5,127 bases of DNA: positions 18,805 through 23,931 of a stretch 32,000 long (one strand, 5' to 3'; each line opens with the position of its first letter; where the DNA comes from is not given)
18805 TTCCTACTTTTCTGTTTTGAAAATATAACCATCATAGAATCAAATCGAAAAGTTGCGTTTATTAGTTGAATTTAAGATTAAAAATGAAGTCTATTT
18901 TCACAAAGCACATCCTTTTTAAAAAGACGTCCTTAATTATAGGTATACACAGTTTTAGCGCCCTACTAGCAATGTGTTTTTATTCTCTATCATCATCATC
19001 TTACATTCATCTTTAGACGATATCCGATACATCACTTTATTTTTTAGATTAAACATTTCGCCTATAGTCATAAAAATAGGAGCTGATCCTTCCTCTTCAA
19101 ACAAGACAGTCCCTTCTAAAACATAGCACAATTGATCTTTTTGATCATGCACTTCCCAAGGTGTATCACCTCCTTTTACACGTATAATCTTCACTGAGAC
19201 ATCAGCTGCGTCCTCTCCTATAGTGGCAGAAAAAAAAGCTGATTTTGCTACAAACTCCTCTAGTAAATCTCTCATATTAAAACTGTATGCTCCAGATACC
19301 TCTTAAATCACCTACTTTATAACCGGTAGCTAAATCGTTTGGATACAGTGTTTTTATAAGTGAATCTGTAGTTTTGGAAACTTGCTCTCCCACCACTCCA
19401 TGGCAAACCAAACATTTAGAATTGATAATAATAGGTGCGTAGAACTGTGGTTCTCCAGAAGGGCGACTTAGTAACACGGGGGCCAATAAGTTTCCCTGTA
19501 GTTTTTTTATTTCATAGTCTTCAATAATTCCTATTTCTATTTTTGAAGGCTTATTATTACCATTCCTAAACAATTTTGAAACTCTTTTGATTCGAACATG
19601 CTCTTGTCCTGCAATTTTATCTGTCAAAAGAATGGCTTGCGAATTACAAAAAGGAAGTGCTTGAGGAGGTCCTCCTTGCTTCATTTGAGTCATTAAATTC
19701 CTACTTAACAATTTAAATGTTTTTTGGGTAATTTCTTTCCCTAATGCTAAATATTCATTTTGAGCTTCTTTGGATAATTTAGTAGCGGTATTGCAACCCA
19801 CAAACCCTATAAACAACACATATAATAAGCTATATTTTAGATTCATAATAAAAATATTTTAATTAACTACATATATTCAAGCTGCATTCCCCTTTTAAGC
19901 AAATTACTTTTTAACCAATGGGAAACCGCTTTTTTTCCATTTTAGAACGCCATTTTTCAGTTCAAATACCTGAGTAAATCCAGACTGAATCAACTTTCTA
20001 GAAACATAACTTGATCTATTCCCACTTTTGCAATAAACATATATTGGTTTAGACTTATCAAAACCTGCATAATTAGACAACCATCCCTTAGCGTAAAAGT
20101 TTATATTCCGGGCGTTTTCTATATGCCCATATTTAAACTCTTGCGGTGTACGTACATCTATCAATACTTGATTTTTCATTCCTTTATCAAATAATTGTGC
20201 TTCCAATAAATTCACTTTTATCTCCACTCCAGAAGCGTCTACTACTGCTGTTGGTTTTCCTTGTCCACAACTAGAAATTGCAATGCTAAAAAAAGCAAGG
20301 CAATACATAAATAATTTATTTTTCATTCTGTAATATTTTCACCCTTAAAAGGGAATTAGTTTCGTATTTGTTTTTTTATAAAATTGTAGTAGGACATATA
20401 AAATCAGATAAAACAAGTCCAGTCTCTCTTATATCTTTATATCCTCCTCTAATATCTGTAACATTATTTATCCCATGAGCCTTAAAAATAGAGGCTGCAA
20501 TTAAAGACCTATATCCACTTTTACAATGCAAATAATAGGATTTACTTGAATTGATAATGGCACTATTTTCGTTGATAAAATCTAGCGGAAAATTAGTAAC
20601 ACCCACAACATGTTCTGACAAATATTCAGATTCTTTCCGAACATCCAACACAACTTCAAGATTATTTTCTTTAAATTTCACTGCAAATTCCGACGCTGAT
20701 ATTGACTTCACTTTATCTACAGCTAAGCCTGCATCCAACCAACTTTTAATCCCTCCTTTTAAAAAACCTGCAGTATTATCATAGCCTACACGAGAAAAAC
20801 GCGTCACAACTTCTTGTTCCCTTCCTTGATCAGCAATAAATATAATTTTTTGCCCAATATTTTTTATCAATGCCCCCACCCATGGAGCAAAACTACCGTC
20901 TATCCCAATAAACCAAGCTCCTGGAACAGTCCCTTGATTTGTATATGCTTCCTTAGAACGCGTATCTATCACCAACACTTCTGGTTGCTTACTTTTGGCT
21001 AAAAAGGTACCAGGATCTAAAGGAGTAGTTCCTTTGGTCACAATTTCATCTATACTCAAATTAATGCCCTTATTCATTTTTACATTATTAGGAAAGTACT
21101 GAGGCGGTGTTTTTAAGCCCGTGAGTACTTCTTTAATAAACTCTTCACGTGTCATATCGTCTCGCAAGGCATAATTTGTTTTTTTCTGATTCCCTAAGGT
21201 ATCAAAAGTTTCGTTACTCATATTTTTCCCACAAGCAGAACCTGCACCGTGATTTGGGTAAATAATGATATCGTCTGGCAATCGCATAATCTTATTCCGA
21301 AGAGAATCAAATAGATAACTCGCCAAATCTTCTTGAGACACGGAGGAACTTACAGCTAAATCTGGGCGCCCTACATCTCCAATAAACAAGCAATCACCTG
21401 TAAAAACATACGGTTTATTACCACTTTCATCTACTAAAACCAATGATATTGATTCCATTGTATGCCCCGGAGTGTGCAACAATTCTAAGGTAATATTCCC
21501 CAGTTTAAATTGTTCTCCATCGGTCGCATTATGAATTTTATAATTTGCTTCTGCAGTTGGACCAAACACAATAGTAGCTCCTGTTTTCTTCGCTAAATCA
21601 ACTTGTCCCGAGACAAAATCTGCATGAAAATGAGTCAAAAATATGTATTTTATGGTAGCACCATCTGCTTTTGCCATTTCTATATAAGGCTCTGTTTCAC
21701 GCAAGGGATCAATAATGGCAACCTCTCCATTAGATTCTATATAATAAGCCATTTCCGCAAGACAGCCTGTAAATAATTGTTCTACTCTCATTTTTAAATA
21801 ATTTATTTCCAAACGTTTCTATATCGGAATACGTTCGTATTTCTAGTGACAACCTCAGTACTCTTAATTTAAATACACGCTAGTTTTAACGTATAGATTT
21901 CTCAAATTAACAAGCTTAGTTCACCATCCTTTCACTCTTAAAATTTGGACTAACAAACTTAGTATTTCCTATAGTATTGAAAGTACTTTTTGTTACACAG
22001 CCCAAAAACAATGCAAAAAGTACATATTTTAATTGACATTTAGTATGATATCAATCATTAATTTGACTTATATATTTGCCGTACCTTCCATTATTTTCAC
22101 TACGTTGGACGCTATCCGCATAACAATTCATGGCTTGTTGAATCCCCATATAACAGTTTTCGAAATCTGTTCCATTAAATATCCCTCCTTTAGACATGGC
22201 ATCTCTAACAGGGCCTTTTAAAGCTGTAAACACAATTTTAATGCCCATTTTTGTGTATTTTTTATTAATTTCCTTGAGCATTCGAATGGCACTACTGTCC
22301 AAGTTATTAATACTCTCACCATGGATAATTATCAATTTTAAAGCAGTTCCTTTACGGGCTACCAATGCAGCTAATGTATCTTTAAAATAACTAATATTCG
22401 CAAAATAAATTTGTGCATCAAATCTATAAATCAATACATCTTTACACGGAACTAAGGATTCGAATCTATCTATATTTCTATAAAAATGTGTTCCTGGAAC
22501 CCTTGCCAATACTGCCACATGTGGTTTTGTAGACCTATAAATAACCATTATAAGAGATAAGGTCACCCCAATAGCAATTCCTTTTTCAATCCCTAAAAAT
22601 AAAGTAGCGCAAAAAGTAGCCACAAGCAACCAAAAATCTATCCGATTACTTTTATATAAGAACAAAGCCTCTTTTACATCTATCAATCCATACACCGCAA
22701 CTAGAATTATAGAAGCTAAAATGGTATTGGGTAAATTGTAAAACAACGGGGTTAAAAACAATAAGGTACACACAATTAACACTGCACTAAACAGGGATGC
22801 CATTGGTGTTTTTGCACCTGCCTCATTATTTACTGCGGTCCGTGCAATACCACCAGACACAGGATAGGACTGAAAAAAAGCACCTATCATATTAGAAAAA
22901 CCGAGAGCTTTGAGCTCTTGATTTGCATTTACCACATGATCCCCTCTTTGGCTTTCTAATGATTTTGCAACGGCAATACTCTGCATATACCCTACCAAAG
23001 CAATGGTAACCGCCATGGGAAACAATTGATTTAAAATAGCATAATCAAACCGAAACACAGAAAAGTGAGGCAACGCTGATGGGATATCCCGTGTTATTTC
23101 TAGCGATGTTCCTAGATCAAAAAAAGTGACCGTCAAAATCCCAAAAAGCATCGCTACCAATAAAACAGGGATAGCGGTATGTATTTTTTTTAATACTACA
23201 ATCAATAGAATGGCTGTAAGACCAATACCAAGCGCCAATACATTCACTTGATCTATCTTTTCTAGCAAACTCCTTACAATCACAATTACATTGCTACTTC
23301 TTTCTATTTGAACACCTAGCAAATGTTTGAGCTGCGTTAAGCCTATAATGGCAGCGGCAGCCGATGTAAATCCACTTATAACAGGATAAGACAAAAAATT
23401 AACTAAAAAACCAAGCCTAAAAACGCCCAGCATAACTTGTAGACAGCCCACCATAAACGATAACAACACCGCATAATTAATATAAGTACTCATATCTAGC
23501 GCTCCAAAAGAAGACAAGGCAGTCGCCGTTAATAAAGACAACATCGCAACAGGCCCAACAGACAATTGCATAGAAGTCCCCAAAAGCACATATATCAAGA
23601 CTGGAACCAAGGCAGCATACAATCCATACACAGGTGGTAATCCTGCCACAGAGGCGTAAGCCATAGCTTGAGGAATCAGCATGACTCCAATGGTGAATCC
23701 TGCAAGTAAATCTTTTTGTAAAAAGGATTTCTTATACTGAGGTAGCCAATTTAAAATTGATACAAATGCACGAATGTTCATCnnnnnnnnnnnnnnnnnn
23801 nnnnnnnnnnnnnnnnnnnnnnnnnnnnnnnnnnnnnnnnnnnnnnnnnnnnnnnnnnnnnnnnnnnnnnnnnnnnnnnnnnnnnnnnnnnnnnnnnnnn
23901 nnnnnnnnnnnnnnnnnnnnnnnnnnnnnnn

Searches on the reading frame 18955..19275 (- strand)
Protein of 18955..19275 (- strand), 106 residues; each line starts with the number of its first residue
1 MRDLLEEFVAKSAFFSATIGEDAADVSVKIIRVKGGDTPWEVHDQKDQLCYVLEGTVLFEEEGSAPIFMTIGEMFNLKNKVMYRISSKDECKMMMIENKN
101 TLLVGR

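Call 60: search_protein_families(library=pfam, proteins=[window:18955-19275:-])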
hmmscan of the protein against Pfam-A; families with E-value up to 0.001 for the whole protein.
window:18955-19275:- (106 aa): 2 families
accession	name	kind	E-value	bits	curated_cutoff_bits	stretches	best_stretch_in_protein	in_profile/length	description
PF07883.17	Cupin_2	-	2.7e-05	24.2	27.2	1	34-96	7-69/70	Cupin domain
PF05899.18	Cupin_3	-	0.0003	20.8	23.5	1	27-78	8-57/74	EutQ-like cupin domain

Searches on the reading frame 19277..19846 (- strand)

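Call 21: search_protein_families(library=pfam, proteins=[window:19277-19846:-])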
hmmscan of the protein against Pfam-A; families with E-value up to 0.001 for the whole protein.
window:19277-19846:- (189 aa): 1 family
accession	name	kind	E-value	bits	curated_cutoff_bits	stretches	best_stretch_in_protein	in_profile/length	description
PF11845.13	Tll0287-like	-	7.1e-17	62.6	24.1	1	52-188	34-142/144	Tll0287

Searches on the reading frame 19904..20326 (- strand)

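Call 21: search_protein_families(library=pfam, proteins=[window:19904-20326:-])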
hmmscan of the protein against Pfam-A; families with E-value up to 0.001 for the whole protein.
window:19904-20326:- (140 aa): 1 family
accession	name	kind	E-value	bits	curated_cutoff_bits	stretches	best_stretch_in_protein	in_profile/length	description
PF00581.25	Rhodanese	-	9e-20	71.5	22.2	1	48-132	7-101/102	Rhodanese-like domain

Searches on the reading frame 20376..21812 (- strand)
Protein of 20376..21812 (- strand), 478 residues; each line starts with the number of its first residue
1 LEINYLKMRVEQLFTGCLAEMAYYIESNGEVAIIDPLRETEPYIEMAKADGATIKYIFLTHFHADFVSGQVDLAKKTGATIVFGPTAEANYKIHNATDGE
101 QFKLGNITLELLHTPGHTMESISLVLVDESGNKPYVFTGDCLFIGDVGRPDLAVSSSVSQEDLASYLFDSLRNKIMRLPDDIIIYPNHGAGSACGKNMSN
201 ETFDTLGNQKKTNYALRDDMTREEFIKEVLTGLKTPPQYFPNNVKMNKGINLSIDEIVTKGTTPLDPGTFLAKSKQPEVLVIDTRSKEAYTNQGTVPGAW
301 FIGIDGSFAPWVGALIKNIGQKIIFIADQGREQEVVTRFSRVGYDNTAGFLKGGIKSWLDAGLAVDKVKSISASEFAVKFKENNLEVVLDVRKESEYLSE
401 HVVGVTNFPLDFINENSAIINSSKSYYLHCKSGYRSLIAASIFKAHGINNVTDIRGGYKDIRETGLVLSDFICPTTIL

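Call 21: search_protein_families(library=pfam, proteins=[window:20376-21812:-])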
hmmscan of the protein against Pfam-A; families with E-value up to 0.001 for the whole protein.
window:20376-21812:- (478 aa): 3 families
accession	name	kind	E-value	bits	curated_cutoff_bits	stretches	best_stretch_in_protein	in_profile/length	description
PF00581.25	Rhodanese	-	3.8e-24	85.5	22.2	2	375-462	4-100/102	Rhodanese-like domain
PF00753.33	Lactamase_B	-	2.2e-15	57.6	22.7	1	18-185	4-194/196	Metallo-beta-lactamase superfamily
PF12706.13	Lactamase_B_2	-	0.0004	20.5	27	0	47-144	24-146/200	Beta-lactamase superfamily domain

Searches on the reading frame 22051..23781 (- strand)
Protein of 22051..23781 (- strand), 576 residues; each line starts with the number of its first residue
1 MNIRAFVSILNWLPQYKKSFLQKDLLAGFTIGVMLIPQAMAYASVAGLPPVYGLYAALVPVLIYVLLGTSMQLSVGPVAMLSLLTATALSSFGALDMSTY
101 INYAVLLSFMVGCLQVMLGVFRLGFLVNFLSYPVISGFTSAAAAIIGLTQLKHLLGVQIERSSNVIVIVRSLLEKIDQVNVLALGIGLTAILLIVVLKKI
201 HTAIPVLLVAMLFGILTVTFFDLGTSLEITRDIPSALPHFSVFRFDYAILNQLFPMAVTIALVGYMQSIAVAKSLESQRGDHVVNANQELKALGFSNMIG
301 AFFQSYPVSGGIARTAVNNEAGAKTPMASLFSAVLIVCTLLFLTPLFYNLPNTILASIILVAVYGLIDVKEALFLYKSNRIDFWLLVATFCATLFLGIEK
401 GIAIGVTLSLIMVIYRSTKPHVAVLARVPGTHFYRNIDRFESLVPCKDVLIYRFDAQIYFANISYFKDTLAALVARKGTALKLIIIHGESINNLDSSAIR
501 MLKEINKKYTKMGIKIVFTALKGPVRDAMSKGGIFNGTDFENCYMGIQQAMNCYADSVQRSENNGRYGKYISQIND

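Call 21: search_protein_families(library=pfam, proteins=[window:22051-23781:-])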
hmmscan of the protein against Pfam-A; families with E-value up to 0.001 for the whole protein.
window:22051-23781:- (576 aa): 2 families
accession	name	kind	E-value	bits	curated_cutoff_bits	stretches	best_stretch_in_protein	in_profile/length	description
PF00916.26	Sulfate_transp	-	2.4e-106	356.1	23.2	1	21-389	1-380/380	Sulfate permease family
PF01740.26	STAS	-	4.1e-15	55.9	22.6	1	448-537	9-96/106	STAS domain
